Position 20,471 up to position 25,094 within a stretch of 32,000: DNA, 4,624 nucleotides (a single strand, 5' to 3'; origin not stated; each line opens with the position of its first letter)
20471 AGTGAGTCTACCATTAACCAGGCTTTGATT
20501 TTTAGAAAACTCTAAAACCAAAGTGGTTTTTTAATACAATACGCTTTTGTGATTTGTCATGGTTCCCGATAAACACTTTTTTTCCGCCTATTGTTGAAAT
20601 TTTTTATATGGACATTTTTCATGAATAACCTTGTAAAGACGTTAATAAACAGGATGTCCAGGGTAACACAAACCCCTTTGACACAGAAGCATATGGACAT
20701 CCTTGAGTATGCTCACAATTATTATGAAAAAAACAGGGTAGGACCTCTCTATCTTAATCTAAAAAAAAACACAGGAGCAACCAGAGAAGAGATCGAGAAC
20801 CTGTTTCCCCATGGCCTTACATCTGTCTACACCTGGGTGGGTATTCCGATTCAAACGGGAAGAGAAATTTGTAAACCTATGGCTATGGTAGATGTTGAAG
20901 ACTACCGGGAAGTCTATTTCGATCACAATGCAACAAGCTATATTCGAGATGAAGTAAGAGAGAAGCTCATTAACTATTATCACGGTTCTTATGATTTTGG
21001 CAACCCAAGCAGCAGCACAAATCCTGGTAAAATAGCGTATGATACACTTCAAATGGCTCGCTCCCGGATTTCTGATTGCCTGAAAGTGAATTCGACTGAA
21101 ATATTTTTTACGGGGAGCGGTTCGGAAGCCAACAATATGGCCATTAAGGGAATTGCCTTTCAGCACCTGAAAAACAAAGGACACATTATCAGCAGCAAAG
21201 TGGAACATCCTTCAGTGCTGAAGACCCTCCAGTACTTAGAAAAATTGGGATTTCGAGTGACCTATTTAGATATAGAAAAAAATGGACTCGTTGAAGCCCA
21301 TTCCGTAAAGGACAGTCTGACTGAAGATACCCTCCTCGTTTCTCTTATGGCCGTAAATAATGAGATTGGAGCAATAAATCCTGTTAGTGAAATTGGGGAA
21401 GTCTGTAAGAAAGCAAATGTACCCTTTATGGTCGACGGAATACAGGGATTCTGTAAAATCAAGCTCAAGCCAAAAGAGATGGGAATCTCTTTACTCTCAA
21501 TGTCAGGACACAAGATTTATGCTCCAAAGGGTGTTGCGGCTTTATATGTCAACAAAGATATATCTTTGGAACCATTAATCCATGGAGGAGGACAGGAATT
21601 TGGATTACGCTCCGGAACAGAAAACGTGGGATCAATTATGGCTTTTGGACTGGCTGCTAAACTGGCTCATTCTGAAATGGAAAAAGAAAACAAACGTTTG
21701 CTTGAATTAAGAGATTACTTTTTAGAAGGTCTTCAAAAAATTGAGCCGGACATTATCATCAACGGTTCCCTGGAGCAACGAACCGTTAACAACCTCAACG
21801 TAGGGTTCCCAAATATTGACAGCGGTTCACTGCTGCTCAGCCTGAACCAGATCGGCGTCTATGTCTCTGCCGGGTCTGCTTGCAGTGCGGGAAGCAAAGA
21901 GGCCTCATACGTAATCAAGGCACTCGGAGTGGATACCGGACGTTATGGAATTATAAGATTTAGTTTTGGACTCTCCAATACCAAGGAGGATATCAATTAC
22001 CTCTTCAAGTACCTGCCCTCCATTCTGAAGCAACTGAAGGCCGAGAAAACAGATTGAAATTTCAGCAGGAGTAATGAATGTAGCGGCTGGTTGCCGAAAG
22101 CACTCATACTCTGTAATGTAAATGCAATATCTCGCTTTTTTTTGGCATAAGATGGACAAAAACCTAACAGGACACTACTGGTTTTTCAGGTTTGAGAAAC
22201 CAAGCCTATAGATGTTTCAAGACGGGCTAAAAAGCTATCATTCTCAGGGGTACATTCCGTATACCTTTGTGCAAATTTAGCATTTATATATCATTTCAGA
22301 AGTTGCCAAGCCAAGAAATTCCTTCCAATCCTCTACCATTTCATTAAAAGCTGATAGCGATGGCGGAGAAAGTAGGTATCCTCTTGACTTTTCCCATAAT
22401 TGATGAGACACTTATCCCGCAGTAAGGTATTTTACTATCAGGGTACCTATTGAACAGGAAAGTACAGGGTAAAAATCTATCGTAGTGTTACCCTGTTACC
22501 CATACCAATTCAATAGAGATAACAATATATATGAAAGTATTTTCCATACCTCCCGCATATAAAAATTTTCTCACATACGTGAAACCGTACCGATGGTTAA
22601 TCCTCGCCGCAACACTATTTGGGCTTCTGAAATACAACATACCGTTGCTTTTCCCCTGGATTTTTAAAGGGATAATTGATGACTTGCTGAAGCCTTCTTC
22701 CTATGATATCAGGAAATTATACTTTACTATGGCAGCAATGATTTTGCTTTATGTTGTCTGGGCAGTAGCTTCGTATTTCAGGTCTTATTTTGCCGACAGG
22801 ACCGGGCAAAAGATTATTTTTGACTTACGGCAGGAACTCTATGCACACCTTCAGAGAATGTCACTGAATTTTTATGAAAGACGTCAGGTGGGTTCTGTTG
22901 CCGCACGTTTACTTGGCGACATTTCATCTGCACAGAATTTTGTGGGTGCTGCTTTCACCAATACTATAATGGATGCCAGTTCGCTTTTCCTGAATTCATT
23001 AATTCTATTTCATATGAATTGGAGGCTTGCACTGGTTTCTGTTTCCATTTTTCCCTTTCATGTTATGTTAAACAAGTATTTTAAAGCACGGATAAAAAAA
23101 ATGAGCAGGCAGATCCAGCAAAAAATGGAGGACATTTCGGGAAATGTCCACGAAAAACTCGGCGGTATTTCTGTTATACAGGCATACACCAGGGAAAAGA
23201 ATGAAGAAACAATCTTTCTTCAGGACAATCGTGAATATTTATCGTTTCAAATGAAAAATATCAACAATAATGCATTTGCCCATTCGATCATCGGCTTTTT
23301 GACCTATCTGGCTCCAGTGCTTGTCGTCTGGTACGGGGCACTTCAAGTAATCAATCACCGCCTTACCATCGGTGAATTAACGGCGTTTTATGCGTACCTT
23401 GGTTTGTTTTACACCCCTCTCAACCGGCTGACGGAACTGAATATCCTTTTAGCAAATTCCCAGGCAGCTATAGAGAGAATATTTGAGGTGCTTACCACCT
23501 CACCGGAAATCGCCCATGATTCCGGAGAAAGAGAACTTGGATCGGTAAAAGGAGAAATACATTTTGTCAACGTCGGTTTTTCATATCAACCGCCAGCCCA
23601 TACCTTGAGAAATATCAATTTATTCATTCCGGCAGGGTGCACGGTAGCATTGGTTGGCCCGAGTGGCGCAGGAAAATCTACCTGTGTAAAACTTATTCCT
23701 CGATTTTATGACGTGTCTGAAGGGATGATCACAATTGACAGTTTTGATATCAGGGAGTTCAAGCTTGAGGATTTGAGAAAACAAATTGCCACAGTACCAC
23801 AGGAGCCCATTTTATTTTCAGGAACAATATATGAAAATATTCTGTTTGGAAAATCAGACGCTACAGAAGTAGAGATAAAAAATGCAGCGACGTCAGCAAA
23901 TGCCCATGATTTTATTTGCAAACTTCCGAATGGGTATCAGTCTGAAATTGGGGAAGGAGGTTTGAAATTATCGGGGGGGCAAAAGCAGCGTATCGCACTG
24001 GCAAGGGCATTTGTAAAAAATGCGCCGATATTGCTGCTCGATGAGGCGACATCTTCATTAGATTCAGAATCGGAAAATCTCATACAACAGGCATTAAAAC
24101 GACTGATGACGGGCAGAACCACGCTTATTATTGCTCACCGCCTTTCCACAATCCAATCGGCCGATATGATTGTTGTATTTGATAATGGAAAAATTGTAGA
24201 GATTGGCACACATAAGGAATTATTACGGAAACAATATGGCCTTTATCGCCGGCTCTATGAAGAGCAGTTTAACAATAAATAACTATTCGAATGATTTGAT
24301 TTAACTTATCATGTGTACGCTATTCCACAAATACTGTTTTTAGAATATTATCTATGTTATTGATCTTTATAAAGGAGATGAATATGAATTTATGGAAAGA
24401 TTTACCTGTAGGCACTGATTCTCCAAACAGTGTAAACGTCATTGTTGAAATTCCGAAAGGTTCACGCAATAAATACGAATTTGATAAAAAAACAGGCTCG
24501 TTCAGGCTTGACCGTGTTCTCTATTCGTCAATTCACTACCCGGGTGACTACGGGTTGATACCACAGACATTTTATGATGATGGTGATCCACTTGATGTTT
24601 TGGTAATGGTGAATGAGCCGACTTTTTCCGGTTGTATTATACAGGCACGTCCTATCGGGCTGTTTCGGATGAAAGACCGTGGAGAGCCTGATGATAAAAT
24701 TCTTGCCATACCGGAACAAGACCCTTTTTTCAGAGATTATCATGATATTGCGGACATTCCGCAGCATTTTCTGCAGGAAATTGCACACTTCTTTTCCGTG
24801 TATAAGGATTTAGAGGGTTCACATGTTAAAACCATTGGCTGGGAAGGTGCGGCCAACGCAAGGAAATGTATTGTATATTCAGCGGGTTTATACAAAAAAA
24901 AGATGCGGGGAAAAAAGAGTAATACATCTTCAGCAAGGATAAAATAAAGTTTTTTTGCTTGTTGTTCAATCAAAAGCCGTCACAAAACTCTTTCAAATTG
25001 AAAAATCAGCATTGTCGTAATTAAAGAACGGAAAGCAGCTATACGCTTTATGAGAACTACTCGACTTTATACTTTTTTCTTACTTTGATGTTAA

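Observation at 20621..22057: TusE/DsrC-like sulfur-acceptor domain fused to a NifS/IscS cysteine desulfurase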

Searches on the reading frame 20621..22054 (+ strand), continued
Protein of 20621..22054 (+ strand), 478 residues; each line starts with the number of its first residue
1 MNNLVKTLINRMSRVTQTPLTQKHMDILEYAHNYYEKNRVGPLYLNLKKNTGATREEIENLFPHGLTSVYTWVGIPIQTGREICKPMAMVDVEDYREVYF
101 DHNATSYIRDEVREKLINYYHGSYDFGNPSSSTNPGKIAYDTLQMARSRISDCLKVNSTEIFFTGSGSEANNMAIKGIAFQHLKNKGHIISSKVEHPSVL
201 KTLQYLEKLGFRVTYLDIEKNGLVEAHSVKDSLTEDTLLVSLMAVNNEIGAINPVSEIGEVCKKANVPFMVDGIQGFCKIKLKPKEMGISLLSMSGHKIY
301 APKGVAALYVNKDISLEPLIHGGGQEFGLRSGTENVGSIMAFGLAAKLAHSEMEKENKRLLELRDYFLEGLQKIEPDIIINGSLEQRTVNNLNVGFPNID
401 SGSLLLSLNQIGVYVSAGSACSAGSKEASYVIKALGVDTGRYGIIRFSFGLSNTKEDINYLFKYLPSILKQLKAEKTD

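Call 47: search_protein_families(library=ncbifam, proteins=[L003:9462-10391:+], max_evalue=0.001)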
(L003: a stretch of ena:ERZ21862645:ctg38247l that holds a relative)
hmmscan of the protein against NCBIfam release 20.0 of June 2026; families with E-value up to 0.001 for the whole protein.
L003:9462-10391:+ (310 aa): 3 families
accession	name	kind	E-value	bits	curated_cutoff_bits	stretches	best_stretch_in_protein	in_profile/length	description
TIGR01728.1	SsuA_fam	subfamily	2.4e-30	105.7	163.5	1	5-304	1-289/290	aliphatic sulfonate ABC transporter substrate-binding protein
NF040735.1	SBP_SaoX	equivalog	8.4e-10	38.2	300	1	40-309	34-297/330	ABC transporter substrate-binding subunit SaoX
TIGR01729.1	taurine_ABC_bnd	equivalog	2.5e-06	27.1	304.25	1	47-228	39-211/300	taurine ABC transporter substrate-binding protein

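Call 64: search_protein_families(library=padloc, proteins=[window:20621-22054:+], max_evalue=0.001)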
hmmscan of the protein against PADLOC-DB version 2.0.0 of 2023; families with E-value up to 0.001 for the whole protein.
window:20621-22054:+ (478 aa): 2 families
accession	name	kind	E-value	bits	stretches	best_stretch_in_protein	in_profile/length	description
PDLC02759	SspA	-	7.6e-127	421.7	1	99-472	1-373/374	SspA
PDLC02657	DndA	-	2.4e-125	416.7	1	98-465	1-368/372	DndA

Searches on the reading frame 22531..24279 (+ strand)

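Call 45: search_protein_families(library=pfam, proteins=[window:22531-24279:+], max_evalue=0.001)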
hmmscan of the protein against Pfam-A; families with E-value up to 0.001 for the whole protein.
window:22531-24279:+ (583 aa): 3 families
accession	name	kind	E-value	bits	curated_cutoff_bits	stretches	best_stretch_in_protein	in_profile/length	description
PF00664.28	ABC_membrane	-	2.8e-51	175.2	28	1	25-297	2-274/274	ABC transporter transmembrane region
PF00005.33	ABC_tran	-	1.1e-30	107.5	25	1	359-508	1-137/137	ABC transporter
PF02463.25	SMC_N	-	2.8e-08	33.9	40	1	292-548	135-209/220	RecF/RecN/SMC N terminal domain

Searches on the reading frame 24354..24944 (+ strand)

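Call 45: search_protein_families(library=pfam, proteins=[window:24354-24944:+], max_evalue=0.001)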
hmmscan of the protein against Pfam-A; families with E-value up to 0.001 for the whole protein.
window:24354-24944:+ (197 aa): 1 family
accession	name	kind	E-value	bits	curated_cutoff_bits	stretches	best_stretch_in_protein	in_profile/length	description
PF00719.24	Pyrophosphatase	-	2.4e-59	200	23.5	1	29-177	1-149/153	Inorganic pyrophosphatase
